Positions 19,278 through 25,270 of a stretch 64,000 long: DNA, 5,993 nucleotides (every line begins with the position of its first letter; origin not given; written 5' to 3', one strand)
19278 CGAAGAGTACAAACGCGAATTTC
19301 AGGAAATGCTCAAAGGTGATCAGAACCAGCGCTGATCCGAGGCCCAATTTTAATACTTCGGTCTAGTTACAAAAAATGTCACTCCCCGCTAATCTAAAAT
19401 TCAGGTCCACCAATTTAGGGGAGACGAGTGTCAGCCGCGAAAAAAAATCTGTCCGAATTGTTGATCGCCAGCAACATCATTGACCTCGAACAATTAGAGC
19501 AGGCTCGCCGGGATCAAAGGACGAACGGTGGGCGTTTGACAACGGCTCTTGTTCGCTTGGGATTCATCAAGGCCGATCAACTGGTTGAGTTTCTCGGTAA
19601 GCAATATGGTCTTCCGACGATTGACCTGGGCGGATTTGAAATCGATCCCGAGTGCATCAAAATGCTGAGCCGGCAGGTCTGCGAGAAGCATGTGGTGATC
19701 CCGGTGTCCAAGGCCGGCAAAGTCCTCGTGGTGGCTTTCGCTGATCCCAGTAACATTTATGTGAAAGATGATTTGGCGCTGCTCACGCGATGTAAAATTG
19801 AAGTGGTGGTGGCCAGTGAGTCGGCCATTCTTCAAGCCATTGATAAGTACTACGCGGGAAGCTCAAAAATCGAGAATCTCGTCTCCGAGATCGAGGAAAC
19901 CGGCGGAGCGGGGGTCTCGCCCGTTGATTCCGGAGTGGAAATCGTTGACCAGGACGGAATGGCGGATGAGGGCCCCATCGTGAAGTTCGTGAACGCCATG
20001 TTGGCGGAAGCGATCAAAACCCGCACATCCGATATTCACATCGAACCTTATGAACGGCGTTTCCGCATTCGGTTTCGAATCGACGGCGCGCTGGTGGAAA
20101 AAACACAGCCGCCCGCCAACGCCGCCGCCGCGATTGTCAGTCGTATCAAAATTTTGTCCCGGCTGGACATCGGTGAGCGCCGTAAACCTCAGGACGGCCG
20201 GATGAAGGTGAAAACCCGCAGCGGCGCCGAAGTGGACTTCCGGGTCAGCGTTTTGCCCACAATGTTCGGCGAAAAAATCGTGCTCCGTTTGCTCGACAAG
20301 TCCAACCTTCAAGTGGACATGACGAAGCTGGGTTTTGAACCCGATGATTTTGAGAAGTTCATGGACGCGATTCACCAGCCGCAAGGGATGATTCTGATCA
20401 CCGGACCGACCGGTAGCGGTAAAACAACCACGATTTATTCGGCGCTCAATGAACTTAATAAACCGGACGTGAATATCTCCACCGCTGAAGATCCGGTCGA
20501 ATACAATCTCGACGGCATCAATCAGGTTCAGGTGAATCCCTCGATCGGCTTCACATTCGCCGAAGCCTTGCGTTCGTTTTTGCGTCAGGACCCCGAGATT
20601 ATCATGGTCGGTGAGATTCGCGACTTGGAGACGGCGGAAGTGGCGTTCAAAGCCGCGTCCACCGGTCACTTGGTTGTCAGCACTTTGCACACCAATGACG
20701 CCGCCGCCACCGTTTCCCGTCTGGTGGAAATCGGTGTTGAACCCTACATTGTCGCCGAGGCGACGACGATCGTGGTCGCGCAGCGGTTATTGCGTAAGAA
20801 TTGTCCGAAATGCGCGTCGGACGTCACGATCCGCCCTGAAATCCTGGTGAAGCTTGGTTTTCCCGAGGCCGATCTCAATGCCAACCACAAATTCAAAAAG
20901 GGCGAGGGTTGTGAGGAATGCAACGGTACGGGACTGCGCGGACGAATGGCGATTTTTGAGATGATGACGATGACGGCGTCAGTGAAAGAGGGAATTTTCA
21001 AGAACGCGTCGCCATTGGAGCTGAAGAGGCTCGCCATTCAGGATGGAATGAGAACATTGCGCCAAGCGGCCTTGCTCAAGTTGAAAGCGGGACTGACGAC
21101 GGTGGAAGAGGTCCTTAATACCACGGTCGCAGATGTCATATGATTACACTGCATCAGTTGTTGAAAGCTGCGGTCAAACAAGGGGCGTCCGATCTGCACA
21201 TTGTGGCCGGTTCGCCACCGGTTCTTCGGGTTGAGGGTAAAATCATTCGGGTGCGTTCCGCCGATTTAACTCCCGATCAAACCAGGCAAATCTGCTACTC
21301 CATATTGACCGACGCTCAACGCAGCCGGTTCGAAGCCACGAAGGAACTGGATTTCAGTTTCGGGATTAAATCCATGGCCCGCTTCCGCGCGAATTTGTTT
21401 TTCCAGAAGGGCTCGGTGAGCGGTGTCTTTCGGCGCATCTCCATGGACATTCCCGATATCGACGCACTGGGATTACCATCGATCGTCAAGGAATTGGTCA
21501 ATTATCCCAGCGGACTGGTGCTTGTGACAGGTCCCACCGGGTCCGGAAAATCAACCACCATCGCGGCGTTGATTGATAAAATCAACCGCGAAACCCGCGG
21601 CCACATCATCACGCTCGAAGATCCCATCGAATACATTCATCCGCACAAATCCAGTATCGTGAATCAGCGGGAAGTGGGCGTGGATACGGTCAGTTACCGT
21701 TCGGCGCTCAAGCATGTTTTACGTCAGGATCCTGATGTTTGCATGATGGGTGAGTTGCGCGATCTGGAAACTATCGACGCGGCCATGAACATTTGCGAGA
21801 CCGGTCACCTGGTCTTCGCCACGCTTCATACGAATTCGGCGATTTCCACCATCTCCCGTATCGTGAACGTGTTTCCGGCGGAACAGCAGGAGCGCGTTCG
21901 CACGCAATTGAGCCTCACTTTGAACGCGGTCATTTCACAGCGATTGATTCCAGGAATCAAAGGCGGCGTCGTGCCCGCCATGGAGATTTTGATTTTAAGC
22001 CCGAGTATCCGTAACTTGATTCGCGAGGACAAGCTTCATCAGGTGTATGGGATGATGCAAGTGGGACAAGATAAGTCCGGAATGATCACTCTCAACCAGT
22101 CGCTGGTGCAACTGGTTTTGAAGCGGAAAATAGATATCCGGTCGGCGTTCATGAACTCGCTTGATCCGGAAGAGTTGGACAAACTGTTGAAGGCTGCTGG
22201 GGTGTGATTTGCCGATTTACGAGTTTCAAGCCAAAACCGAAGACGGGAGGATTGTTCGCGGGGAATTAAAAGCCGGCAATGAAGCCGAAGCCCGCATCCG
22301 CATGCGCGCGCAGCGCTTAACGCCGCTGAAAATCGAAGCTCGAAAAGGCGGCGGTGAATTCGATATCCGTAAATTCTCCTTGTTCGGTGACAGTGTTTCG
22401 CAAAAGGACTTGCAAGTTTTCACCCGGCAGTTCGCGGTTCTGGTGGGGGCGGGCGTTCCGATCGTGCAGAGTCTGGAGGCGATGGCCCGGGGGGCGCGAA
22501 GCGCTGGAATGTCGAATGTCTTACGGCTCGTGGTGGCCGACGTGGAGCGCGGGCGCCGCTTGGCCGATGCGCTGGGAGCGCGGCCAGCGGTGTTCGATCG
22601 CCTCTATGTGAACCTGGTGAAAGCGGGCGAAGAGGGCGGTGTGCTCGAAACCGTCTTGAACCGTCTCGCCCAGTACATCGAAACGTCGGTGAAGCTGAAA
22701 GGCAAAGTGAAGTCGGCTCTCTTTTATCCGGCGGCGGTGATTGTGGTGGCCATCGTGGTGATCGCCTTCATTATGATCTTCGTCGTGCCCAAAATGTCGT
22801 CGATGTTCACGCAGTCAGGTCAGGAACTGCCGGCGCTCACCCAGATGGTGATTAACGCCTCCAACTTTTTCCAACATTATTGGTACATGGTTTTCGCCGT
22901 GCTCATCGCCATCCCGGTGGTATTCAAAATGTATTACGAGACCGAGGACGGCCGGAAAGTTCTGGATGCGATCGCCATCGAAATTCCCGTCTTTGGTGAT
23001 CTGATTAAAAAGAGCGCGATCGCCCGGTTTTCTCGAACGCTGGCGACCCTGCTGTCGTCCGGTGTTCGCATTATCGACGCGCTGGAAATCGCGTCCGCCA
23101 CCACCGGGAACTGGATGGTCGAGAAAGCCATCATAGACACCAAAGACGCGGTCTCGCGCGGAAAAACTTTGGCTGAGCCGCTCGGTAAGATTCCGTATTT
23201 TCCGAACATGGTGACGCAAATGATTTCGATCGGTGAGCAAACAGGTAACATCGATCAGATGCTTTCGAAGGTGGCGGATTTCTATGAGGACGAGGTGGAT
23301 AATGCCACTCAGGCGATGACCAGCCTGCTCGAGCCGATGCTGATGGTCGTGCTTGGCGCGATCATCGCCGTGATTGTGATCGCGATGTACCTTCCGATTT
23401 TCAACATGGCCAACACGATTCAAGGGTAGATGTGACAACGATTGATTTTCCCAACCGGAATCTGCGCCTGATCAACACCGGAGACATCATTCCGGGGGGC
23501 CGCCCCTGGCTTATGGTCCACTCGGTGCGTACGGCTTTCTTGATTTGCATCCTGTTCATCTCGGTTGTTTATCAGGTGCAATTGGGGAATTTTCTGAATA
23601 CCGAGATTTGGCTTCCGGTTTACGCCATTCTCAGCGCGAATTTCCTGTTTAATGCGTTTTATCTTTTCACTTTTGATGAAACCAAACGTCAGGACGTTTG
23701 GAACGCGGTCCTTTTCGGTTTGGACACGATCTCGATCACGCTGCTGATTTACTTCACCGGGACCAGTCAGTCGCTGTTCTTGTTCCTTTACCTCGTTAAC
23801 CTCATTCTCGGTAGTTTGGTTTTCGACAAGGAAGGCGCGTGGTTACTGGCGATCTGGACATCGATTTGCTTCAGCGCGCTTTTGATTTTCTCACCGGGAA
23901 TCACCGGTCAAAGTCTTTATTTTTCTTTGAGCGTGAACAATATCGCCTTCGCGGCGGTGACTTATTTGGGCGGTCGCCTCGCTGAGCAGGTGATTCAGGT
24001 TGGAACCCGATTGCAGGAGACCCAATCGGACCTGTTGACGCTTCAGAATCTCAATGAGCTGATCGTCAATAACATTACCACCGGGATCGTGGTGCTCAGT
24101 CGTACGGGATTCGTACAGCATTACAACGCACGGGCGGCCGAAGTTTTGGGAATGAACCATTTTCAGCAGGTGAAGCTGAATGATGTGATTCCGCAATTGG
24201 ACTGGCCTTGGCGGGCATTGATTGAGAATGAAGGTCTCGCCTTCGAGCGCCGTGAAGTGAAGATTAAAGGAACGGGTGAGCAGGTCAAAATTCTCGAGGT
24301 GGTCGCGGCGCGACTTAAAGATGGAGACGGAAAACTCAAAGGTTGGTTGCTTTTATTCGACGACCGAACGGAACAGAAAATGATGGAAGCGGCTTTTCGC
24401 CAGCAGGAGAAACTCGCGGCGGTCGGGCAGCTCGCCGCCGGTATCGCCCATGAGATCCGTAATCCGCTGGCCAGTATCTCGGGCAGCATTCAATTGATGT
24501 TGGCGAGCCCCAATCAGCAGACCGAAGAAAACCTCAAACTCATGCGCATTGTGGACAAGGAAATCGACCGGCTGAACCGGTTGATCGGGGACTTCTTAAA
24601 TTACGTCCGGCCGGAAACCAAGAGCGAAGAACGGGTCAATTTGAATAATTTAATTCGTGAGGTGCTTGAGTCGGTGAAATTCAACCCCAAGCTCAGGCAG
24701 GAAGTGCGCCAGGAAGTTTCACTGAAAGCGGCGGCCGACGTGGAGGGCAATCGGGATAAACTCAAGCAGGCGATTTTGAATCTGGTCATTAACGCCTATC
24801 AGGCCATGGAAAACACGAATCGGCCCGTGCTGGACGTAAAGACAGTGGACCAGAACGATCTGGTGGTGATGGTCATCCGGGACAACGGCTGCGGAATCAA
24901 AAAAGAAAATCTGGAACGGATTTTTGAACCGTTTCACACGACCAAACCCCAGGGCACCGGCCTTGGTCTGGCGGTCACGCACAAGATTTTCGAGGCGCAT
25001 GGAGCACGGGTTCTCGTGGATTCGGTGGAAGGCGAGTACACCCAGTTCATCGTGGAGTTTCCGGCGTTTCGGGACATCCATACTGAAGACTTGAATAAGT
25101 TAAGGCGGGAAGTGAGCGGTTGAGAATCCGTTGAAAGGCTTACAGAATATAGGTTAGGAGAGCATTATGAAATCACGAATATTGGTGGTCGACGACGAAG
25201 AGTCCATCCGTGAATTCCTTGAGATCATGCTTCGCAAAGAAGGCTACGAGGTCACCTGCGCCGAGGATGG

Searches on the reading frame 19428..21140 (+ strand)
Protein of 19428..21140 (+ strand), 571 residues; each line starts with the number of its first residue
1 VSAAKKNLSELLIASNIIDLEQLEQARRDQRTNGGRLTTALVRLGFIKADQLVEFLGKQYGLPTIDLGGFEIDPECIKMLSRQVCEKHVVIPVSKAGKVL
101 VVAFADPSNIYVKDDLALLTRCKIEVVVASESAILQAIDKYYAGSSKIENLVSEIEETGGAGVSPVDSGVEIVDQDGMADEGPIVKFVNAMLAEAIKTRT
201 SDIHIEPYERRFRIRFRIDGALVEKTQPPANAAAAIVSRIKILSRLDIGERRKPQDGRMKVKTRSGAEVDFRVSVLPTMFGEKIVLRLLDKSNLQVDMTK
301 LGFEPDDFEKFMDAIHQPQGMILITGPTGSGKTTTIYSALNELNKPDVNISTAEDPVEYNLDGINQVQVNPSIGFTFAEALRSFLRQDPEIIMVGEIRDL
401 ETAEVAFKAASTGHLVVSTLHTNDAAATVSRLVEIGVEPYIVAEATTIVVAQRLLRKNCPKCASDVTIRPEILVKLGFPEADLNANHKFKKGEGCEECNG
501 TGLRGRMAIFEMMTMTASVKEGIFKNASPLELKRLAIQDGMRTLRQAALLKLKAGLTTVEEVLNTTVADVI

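Call 44: search_protein_families(library=ncbifam, proteins=[window:19428-21140:+], max_evalue=0.00001)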
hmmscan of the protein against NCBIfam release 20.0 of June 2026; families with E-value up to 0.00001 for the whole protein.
window:19428-21140:+ (571 aa): 20 families
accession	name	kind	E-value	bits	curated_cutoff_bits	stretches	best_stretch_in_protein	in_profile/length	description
TIGR02538.1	type_IV_pilB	equivalog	7.5e-226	751.1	675.65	1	8-567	2-563/564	type IV-A pilus assembly ATPase PilB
TIGR02533.1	type_II_gspE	equivalog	1.3e-167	558.4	630.25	1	78-566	2-486/486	type II secretion system ATPase GspE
NF053534.1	T4PilAsmATPsTfpB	equivalog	6.6e-148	493.7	850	1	47-565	63-581/584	type IV pilus assembly ATPase TfpB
NF007755.0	PRK10436.1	equivalog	1.6e-138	462.3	617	1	82-564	11-457/465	type II secretion system protein GspE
NF041000.1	ATPase_ComGA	equivalog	6.6e-77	258.1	300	1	190-456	2-266/267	competence type IV pilus ATPase ComGA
TIGR01420.1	pilT_fam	subfamily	3e-52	178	319.1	1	189-456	3-269/343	PilT/PilU family type 4a pilus ATPase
TIGR02525.1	plasmid_TraJ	equivalog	4.4e-28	98.3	368.3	1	296-435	130-272/372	plasmid transfer ATPase TraJ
TIGR02524.1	dot_icm_DotB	equivalog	1.2e-21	77.3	463.3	1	310-434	125-258/358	Dot/Icm type IV secretion system ATPase DotB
NF058587.1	archaellum_moto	equivalog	1.4e-16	60.3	550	1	321-435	277-396/527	archaellum flagellar ATPase motor FlaI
TIGR02782.1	TrbB_P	equivalog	3.5e-15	56.1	304.55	1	312-435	130-255/303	P-type conjugative transfer ATPase TrbB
NF008411.1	PRK11234.1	equivalog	9.5e-15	54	1170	1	5-147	481-622/723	cyclic di-3',5'-guanylate-activated glycosyltransferase NfrB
TIGR02788.1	VirB11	equivalog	2.1e-14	53.3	249.95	1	305-435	130-265/308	P-type DNA transfer ATPase VirB11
NF010469.0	PRK13894.1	subfamily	7.6e-14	51.8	508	1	311-433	142-265/320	conjugal transfer ATPase TrbB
TIGR03819.1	heli_sec_ATPase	hypoth_equivalog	3.2e-13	49.6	373.15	1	275-447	131-312/340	TadA family conjugal transfer-associated ATPase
NF010407.0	PRK13833.1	subfamily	3.4e-13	49.7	499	1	321-438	146-265/323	conjugal transfer protein TrbB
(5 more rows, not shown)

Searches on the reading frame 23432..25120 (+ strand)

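Call 44: search_protein_families(library=ncbifam, proteins=[window:23432-25120:+], max_evalue=0.00001)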
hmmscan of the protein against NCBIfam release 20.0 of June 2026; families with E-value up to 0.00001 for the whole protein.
window:23432-25120:+ (563 aa): 75 families (the best 25 are shown)
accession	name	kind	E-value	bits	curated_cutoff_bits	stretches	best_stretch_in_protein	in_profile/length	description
NF008468.0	PRK11360.1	equivalog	6.1e-84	282.5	646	1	198-547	260-610/616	two-component system sensor histidine kinase AtoS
NF007688.0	PRK10364.1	equivalog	9.8e-59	199.3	479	1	314-545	223-451/460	two-component system sensor histidine kinase ZraS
NF046044.1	PnpS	equivalog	3e-47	161.5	400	1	181-544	30-390/390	two-component system histidine kinase PnpS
NF010411.0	PRK13837.1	equivalog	1.4e-43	149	647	1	271-549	397-679/828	two-component system VirA-like sensor kinase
NF053867.1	SprKinKinDBac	equivalog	3.5e-42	144.5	775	1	318-545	273-497/500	sporulation kinase KinD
NF052574.1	HisKinEspCMyxo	equivalog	2.1e-41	142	1200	1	125-547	209-639/785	serine histidine kinase EspC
TIGR02966.1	phoR_proteo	equivalog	1.1e-37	129.9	334.2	1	211-543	11-333/333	phosphate regulon sensor histidine kinase PhoR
NF033092.0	HK_WalK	equivalog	7.4e-37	127.2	725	1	181-544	233-593/594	cell wall metabolism sensor histidine kinase WalK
NF052573.1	HisKinEspAMyxo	equivalog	2.5e-36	125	1400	1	208-546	256-612/755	serine histidine kinase EspA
NF038348.1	T2SS_HK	subfamily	2e-34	119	450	2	371-544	398-572/574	histidine kinase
NF047497.1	HK_LIC_12097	equivalog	3e-33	115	500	1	310-545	129-366/367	LIC_12097 family sensor histidine kinase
NF046020.1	HisKinCckABruc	equivalog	9.5e-30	103.1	1000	1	311-552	460-714/868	cell cycle histidine kinase CckA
NF047466.1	hybrid_RR_LvrB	exception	4.8e-29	101.7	500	1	314-545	135-376/377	hybrid histidine kinase/response regulator LvrB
NF041735.1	hist_kin_RppB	equivalog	8.9e-29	100.5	400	1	331-544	216-438/438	two-component system sensor histidine kinase RppB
NF058527.1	HistKinChvGCaul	equivalog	1.8e-28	99.6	740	1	325-532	300-515/535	two-component sensor histidine kinase ChvG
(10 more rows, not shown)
